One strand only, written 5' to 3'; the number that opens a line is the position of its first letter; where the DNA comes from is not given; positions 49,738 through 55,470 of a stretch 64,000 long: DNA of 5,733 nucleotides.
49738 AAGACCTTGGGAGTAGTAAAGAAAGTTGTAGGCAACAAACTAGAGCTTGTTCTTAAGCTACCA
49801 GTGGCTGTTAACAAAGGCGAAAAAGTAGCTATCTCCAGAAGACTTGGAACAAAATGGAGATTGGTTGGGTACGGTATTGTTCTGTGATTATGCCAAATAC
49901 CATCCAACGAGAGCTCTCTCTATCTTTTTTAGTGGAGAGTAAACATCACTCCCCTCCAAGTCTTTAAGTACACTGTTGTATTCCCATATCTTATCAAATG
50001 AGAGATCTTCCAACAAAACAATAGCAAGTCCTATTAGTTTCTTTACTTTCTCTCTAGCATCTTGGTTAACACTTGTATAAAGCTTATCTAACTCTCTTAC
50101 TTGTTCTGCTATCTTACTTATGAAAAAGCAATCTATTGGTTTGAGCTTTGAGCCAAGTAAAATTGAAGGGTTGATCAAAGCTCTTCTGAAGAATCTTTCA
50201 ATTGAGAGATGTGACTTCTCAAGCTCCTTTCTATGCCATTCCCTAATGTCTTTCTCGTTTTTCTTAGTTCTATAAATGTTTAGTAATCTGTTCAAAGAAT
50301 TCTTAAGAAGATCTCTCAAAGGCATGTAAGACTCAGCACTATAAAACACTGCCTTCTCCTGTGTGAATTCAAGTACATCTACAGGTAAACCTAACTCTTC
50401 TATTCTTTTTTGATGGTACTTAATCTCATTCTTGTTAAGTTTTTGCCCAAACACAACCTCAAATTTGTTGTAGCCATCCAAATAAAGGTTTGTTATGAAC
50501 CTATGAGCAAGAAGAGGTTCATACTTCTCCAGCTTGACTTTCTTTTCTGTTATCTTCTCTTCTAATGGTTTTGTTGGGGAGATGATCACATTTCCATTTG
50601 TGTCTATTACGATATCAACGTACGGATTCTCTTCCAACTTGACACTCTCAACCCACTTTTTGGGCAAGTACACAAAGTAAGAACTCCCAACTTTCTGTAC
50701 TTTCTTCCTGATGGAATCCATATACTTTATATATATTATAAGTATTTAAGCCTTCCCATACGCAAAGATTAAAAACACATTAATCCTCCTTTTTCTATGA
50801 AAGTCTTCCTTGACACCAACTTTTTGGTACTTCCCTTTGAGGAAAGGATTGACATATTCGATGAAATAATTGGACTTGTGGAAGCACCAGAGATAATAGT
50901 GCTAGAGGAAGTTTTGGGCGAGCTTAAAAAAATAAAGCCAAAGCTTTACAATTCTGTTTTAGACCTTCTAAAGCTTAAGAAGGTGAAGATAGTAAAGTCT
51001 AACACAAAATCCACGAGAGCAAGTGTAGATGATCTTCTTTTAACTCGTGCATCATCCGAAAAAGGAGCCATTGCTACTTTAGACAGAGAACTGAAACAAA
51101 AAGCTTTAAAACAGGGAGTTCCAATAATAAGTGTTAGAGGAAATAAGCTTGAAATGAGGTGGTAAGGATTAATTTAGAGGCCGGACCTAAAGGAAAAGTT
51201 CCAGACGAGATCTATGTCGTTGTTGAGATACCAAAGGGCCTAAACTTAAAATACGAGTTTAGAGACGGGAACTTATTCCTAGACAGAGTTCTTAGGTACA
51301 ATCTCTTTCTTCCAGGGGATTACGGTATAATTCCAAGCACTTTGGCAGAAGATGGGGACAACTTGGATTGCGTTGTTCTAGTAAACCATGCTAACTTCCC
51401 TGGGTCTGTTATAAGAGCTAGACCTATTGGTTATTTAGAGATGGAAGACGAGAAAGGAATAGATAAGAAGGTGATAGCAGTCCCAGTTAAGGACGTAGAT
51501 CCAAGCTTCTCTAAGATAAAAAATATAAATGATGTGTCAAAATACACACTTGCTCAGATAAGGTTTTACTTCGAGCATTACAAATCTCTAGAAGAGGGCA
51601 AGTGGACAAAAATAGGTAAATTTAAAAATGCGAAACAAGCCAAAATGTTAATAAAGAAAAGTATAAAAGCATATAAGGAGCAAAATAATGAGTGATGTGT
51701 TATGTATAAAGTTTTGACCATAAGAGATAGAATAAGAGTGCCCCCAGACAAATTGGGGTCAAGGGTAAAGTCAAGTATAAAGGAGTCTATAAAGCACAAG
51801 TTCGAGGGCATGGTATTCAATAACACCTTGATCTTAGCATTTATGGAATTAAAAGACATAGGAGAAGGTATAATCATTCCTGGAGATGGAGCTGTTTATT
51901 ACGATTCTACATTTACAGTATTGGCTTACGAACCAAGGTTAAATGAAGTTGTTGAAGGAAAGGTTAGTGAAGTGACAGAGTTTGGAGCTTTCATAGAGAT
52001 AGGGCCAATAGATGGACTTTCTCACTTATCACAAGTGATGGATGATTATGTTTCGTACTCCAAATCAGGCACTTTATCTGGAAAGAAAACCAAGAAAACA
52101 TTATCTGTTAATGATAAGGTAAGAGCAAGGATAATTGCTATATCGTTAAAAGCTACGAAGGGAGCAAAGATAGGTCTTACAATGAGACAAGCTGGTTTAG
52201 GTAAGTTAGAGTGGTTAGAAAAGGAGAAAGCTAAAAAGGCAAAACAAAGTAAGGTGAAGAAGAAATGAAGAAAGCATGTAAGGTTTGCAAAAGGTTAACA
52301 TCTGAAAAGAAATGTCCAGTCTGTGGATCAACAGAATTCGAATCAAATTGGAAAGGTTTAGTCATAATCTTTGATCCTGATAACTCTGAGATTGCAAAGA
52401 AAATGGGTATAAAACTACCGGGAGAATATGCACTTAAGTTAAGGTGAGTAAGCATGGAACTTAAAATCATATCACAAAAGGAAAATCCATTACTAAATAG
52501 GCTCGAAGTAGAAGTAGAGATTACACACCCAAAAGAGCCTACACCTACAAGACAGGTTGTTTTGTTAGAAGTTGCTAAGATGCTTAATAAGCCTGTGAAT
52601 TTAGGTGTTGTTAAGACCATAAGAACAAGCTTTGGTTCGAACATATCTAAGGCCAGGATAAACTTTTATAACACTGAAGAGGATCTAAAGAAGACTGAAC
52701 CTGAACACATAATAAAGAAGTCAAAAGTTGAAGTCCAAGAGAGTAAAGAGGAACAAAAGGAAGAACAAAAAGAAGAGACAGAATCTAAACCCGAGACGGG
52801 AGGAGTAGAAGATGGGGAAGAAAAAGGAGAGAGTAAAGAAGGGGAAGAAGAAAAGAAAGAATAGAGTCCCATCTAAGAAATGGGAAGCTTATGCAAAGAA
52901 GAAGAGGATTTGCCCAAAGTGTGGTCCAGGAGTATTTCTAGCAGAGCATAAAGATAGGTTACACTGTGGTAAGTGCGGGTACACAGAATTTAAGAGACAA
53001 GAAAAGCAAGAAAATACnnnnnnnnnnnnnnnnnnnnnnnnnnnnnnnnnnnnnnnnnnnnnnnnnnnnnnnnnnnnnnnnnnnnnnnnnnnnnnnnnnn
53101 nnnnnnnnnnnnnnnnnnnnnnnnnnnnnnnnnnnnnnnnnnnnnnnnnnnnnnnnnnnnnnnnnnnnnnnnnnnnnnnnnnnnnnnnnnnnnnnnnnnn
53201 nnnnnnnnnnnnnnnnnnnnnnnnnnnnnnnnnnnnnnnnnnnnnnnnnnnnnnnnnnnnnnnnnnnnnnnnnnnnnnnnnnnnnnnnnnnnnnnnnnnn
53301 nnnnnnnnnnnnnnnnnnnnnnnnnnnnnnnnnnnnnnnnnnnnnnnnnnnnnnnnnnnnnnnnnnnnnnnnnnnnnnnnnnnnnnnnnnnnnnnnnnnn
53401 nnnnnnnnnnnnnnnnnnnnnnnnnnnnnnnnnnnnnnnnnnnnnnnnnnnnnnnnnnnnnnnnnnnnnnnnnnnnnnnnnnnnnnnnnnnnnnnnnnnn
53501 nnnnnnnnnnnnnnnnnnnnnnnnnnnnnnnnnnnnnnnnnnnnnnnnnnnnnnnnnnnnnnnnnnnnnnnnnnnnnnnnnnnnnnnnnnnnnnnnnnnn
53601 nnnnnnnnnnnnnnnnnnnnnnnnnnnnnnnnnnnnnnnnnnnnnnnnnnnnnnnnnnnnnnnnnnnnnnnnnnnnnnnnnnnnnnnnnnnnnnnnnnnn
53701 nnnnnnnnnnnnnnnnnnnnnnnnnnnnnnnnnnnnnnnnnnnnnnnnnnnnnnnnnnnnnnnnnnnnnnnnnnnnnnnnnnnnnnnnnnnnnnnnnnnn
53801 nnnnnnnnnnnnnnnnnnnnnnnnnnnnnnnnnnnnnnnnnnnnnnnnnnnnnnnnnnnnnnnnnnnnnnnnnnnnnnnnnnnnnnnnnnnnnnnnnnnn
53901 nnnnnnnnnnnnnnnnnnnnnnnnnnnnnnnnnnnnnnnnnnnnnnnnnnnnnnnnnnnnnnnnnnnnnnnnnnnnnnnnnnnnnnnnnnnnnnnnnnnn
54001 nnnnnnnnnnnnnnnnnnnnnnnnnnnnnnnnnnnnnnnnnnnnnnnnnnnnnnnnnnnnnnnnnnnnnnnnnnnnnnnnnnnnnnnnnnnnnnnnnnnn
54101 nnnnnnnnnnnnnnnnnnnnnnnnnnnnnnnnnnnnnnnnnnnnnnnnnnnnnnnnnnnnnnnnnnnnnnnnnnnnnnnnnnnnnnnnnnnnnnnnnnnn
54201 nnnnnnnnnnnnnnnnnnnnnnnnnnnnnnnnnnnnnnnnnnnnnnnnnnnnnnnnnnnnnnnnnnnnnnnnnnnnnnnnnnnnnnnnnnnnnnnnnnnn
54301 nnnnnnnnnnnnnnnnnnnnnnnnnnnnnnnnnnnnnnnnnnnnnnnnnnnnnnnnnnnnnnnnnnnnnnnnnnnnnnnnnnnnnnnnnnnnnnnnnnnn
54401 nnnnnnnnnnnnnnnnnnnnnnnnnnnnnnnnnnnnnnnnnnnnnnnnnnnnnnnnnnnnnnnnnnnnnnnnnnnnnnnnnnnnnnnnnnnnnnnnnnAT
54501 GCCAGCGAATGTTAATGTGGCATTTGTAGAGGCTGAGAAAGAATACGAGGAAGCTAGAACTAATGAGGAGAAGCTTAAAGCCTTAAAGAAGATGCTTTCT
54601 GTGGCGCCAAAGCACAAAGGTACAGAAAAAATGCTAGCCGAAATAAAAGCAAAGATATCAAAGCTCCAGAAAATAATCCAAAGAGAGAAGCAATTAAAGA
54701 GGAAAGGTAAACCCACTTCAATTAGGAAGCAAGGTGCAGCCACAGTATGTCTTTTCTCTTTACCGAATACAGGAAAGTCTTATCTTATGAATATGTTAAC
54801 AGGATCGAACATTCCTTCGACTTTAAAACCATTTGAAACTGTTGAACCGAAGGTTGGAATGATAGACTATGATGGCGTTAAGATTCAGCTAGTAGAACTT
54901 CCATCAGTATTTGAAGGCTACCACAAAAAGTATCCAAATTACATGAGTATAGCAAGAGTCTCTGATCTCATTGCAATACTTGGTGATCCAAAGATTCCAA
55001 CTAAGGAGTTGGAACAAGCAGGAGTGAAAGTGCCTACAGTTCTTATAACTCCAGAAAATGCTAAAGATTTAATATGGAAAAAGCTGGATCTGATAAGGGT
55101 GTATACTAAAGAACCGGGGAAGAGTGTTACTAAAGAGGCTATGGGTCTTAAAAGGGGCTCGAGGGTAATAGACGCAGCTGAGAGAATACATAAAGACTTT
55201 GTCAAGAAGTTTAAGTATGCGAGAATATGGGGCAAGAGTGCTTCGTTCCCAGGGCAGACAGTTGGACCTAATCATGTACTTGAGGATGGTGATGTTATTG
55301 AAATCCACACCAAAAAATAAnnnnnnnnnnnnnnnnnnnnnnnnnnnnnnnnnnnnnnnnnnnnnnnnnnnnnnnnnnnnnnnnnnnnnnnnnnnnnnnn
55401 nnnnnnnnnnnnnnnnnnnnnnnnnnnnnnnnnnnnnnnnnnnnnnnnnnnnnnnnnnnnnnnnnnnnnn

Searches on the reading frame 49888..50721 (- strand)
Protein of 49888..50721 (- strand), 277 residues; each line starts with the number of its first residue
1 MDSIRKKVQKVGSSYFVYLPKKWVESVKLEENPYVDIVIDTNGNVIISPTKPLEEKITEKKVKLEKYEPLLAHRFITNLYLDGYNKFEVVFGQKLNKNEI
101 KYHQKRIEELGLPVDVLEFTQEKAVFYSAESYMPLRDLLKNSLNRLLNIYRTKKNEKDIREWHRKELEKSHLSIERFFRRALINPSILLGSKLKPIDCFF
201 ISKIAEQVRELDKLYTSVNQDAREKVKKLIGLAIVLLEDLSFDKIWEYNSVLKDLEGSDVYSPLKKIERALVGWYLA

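Call 38: search_protein_families(library=pfam, proteins=[window:49888-50721:-], max_evalue=0.001)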
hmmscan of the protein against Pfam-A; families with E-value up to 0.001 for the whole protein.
window:49888-50721:- (277 aa): 1 family
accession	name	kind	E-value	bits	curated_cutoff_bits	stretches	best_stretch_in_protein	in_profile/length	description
PF04014.23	MazE_antitoxin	-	1.9e-08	34.6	24.7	1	8-52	1-45/48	Antidote-toxin recognition MazE, bacterial antitoxin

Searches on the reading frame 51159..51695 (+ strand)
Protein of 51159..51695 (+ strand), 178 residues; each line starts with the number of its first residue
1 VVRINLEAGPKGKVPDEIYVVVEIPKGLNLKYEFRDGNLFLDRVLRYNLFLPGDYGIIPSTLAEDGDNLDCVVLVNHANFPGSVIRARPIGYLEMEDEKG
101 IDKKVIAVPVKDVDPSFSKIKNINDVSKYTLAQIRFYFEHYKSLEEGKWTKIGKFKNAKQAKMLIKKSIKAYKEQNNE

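Call 38: search_protein_families(library=pfam, proteins=[window:51159-51695:+], max_evalue=0.001)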
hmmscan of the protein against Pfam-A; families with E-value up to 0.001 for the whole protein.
window:51159-51695:+ (178 aa): 1 family
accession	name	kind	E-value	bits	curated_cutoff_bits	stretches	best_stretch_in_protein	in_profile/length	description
PF00719.24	Pyrophosphatase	-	3.4e-49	167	23.5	1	20-173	1-153/153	Inorganic pyrophosphatase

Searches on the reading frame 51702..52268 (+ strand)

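Call 38: search_protein_families(library=pfam, proteins=[window:51702-52268:+], max_evalue=0.001)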
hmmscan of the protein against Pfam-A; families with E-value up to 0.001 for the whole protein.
window:51702-52268:+ (188 aa): 2 families
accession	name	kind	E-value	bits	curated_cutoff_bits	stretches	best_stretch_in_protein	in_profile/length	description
PF00575.29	S1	-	6.6e-13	49.3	22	1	78-148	2-63/74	S1 RNA binding domain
PF03876.22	SHS2_Rpb7-N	-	1.4e-10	41.5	24.8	1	8-63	1-57/57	SHS2 domain found in N terminus of Rpb7p/Rpc25p/MJ0397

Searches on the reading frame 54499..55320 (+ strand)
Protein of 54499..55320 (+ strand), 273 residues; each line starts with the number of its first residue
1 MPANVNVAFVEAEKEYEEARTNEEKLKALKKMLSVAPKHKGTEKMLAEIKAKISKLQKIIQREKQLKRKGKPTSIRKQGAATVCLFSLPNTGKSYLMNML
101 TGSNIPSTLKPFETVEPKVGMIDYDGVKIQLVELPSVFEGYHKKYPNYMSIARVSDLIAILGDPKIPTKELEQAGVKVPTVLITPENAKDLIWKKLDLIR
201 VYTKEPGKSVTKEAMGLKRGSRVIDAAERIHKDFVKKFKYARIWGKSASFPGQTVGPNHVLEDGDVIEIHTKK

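Call 38: search_protein_families(library=pfam, proteins=[window:54499-55320:+], max_evalue=0.001)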
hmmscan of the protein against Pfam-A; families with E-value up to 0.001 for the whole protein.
window:54499-55320:+ (273 aa): 4 families
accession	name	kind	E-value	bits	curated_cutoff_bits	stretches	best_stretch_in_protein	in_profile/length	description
PF02824.27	TGS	-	1.5e-19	70.2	22.2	1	199-271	1-60/60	TGS domain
PF01926.29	MMR_HSR1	-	3.4e-11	43.7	21.9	1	83-171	2-96/113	50S ribosome-binding GTPase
PF02421.24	FeoB_N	-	6e-07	29.6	27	1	82-138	2-58/156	Ferrous iron transport protein B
PF06071.19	YchF-GTPase_C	-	0.00051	20.6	27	0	217-243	17-43/84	Protein of unknown function (DUF933)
